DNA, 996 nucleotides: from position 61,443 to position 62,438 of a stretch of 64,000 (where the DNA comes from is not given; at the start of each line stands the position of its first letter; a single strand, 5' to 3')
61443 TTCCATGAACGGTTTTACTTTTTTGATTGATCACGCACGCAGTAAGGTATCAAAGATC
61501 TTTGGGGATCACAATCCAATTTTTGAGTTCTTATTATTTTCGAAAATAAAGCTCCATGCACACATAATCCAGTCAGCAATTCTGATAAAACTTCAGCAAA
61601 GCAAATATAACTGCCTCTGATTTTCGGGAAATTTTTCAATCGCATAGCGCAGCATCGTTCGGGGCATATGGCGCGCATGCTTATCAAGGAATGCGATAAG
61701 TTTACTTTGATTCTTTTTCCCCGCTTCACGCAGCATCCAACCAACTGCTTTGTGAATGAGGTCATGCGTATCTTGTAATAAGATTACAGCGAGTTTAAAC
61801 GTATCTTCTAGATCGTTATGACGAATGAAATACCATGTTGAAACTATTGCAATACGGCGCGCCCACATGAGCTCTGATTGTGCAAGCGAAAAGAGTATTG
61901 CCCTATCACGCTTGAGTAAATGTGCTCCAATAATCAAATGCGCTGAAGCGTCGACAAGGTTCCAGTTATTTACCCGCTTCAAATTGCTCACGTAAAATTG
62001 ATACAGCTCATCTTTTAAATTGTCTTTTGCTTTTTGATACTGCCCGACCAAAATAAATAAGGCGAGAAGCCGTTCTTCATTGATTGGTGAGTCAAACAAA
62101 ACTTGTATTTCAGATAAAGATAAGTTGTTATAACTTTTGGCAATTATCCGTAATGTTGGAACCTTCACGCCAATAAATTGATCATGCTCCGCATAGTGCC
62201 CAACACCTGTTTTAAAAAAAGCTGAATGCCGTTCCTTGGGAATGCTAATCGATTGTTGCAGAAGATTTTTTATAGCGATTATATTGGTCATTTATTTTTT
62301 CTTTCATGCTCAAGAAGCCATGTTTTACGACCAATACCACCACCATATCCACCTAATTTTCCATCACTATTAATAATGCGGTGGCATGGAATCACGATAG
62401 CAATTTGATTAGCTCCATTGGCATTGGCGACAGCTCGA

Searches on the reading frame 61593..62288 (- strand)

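Call 45: search_protein_families(library=pfam, proteins=[window:61593-62288:-], max_evalue=0.00001)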
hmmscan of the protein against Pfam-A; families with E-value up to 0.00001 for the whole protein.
window:61593-62288:- (231 aa): 1 family
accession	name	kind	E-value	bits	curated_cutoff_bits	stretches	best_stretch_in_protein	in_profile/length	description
PF08713.17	DNA_alkylation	-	4.3e-59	200.2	21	1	19-220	15-213/213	DNA alkylation repair enzyme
